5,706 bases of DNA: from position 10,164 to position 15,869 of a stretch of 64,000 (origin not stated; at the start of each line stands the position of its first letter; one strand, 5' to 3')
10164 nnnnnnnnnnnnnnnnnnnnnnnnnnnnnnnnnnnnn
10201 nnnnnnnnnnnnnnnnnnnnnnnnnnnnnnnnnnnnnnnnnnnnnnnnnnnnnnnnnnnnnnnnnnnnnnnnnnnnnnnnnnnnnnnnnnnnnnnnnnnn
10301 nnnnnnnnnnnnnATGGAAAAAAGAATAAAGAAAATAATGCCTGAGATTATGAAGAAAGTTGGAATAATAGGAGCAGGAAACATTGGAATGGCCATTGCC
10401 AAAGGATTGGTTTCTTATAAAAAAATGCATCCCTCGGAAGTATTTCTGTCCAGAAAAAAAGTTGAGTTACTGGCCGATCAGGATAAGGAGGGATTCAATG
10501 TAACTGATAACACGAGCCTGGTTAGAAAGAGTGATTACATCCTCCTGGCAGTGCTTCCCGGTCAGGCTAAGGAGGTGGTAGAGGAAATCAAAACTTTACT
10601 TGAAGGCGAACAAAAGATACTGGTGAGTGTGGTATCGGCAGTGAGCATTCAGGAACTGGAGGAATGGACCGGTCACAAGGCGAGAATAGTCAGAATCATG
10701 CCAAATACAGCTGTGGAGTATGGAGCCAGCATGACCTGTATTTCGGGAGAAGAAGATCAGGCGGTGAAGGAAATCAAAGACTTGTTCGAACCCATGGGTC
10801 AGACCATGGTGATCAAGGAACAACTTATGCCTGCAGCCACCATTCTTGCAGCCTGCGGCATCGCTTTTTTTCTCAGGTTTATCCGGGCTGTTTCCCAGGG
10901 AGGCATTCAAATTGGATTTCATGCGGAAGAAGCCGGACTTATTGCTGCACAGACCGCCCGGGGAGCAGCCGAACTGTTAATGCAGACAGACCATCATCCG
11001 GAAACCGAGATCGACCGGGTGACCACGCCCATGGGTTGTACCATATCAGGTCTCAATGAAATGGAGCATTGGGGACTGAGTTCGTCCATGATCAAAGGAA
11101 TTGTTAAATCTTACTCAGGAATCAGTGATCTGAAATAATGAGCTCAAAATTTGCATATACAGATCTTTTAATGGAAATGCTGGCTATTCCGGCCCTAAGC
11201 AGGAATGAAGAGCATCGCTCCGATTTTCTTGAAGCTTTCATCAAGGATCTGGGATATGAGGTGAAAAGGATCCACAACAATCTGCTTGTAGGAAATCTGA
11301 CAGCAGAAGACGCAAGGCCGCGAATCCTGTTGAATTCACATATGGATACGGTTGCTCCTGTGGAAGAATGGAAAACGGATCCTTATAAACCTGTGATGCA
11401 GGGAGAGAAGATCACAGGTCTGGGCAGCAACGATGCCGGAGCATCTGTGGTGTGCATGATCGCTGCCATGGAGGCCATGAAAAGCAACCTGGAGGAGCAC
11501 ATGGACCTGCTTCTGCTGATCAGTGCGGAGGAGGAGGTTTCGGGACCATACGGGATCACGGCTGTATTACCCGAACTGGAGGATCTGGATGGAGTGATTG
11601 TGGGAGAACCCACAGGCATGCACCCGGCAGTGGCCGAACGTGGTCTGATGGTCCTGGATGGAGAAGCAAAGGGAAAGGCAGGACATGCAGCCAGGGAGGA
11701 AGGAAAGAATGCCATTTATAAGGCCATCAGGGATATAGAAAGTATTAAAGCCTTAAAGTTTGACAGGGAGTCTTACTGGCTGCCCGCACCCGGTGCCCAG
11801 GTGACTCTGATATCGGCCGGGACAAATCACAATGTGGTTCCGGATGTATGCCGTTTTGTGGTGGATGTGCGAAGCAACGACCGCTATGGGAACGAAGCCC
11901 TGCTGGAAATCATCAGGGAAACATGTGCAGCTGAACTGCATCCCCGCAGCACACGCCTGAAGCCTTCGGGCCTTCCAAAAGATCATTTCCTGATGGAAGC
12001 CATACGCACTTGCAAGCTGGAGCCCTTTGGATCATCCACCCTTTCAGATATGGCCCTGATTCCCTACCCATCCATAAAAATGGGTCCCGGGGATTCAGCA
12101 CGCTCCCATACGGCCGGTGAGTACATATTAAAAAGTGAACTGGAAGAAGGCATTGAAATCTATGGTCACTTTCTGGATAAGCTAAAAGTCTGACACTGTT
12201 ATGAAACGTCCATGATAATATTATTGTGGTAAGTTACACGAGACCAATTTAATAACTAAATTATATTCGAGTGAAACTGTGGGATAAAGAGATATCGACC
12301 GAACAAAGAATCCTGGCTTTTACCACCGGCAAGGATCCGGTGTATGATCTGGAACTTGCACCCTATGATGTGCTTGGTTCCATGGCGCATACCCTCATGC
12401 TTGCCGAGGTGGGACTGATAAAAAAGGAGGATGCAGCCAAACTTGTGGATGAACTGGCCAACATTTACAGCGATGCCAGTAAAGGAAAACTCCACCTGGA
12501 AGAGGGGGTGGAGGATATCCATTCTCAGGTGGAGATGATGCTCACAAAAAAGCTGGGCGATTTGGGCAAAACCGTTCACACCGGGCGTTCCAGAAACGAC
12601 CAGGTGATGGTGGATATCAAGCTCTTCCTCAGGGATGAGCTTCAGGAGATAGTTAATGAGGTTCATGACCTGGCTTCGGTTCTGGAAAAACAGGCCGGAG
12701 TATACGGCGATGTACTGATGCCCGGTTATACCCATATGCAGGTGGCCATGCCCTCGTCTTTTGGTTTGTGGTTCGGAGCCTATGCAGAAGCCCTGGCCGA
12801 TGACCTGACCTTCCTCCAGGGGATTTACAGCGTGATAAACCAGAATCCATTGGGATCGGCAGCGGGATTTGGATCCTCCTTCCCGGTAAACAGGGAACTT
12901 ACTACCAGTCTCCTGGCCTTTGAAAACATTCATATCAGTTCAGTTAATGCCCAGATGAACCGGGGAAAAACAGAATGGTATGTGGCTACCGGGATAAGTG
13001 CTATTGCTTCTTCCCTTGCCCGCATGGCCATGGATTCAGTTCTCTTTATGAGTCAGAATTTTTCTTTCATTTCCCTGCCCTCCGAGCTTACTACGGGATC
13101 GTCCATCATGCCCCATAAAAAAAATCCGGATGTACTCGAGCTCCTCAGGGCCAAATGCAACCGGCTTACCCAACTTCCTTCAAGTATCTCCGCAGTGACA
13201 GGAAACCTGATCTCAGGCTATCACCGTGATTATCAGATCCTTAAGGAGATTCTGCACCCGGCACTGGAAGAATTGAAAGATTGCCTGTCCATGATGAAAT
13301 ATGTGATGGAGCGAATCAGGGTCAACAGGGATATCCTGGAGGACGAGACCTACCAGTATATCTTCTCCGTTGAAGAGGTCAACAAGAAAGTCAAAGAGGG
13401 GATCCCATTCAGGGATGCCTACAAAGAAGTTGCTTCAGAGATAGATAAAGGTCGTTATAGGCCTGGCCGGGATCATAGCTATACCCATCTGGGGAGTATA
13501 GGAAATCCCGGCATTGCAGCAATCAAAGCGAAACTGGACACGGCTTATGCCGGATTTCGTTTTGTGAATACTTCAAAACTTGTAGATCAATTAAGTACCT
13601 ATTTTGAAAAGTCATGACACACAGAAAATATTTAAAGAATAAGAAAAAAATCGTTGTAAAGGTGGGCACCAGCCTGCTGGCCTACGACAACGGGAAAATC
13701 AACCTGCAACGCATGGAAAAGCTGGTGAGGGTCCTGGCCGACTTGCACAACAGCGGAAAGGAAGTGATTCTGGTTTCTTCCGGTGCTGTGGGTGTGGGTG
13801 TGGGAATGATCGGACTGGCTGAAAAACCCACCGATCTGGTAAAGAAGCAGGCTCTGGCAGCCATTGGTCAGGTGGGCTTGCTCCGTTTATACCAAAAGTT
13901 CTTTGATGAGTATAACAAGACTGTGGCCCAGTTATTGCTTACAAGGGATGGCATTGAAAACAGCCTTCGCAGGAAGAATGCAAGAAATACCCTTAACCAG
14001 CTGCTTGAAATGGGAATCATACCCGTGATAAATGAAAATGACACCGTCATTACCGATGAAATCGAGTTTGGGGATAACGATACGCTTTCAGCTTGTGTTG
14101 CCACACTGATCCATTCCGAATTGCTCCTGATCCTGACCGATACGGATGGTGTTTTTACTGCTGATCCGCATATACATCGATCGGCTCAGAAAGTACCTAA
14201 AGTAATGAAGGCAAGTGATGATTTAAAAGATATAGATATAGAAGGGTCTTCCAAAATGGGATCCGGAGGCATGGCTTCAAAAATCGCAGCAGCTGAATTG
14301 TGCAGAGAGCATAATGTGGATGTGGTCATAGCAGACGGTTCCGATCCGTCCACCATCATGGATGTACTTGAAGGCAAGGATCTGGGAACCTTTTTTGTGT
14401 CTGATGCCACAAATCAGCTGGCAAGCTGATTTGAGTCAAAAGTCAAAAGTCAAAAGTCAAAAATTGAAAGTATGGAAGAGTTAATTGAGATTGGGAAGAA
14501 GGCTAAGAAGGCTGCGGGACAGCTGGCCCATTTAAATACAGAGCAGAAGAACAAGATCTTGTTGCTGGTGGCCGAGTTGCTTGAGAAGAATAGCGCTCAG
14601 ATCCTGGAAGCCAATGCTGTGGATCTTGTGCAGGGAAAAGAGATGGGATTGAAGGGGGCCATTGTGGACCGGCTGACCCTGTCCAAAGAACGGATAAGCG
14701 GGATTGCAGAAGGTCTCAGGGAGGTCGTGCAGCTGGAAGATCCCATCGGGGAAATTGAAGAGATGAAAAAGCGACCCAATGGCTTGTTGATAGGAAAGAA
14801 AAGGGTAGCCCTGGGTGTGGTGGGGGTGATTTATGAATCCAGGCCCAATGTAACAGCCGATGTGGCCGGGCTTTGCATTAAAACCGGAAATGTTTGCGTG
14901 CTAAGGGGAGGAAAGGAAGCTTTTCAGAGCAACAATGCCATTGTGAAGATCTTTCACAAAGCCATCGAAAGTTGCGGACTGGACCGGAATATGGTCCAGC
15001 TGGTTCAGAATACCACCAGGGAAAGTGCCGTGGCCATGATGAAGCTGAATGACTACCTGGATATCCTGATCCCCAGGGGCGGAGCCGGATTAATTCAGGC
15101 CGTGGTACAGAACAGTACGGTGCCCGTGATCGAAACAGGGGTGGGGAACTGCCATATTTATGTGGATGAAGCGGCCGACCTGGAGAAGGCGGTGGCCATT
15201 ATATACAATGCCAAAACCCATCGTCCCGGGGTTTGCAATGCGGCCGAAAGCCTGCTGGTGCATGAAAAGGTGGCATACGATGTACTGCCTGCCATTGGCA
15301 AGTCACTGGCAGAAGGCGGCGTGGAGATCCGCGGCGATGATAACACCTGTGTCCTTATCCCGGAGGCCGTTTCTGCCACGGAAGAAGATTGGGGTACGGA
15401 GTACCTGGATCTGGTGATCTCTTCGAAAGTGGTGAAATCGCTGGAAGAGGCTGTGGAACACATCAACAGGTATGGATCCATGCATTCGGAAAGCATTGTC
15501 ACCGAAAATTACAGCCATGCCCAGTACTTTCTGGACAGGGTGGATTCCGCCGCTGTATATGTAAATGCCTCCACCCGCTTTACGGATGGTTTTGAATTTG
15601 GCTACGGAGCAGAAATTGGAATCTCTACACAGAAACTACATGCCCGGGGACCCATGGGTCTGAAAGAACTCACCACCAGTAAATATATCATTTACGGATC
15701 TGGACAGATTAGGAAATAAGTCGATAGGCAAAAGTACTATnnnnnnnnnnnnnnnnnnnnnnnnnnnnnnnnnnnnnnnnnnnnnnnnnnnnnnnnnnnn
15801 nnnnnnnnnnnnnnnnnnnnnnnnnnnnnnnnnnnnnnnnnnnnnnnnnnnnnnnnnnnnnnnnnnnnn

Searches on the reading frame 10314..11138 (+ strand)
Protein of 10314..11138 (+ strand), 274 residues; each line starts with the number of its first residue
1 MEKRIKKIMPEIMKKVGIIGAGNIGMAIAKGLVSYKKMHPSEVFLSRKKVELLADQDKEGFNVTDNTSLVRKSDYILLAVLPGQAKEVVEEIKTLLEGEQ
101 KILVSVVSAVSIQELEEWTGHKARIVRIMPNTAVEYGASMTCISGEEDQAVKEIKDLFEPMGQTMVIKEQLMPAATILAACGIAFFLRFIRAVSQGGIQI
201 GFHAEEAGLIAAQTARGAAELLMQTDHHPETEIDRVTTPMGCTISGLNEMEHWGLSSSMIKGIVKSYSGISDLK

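Call 75: search_protein_families(library=pfam, proteins=[window:10314-11138:+], max_evalue=0.00001)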
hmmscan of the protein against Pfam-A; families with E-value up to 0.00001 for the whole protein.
window:10314-11138:+ (274 aa): 2 families
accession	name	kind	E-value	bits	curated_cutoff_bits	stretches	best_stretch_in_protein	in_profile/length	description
PF14748.11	P5CR_dimer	-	8.7e-28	97.1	25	1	169-267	1-99/105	Pyrroline-5-carboxylate reductase dimerisation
PF03807.23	F420_oxidored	-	9.1e-14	52.3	21.6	1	15-107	1-92/94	NADP oxidoreductase coenzyme F420-dependent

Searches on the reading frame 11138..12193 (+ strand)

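Call 75: search_protein_families(library=pfam, proteins=[window:11138-12193:+], max_evalue=0.00001)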
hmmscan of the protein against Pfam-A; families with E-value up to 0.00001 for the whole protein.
window:11138-12193:+ (351 aa): 2 families
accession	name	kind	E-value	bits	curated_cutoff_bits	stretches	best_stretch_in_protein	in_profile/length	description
PF01546.33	Peptidase_M20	-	5.9e-21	75.7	24.6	1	64-347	1-205/206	Peptidase family M20/M25/M40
PF07687.19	M20_dimer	-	1.4e-16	60.8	21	1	166-268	2-104/107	Peptidase dimerisation domain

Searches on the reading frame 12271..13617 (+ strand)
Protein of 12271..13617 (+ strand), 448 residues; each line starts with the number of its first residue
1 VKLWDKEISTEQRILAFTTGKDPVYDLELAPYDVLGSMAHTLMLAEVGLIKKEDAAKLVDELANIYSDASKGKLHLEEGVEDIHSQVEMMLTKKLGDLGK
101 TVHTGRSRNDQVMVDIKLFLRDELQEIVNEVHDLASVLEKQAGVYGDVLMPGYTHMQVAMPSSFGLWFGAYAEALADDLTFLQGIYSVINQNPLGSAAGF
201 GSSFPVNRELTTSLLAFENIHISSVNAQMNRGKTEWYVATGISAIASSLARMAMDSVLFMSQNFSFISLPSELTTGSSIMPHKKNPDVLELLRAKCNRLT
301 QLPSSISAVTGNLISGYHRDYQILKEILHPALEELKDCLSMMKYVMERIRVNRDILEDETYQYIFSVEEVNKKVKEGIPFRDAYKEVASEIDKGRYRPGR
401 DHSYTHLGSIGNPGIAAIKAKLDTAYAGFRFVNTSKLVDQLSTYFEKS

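Call 75: search_protein_families(library=pfam, proteins=[window:12271-13617:+], max_evalue=0.00001)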
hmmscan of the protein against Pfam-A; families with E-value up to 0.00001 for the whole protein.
window:12271-13617:+ (448 aa): 1 family
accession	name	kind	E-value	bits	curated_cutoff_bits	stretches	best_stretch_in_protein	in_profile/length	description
PF00206.25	Lyase_1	-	1e-53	183.3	27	1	25-298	20-309/312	Lyase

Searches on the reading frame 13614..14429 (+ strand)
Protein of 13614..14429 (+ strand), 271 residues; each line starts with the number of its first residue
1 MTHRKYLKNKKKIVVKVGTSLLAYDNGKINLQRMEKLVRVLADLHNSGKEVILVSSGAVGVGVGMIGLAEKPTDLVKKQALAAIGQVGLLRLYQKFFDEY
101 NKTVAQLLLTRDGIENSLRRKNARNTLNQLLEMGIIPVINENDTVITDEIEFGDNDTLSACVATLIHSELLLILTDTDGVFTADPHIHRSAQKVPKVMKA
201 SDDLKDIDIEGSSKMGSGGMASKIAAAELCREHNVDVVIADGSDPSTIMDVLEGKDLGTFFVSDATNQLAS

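Call 75: search_protein_families(library=pfam, proteins=[window:13614-14429:+], max_evalue=0.00001)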
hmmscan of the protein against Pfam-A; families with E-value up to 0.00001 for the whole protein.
window:13614-14429:+ (271 aa): 1 family
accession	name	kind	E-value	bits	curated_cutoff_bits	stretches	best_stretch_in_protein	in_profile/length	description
PF00696.33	AA_kinase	-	9.9e-46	156.8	24.9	1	11-241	1-234/234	Amino acid kinase family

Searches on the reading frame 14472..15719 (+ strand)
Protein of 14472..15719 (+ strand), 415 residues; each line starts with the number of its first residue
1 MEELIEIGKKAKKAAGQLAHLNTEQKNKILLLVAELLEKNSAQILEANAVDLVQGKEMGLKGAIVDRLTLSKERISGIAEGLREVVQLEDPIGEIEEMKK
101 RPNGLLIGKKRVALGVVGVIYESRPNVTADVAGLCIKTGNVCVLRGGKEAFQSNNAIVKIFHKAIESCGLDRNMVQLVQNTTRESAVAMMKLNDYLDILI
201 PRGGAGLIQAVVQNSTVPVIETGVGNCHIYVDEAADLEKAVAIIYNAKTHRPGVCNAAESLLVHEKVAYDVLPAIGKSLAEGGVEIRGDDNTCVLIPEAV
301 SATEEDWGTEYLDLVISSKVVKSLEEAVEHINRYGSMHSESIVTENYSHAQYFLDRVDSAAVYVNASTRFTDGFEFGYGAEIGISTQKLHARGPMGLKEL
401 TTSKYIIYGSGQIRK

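Call 76: search_protein_families(library=pfam, proteins=[window:14472-15719:+], max_evalue=0.00001)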
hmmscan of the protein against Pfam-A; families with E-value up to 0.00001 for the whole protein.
window:14472-15719:+ (415 aa): 1 family
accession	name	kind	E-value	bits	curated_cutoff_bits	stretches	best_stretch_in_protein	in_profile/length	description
PF00171.27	Aldedh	-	6.9e-22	78.1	23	1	6-280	33-294/461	Aldehyde dehydrogenase family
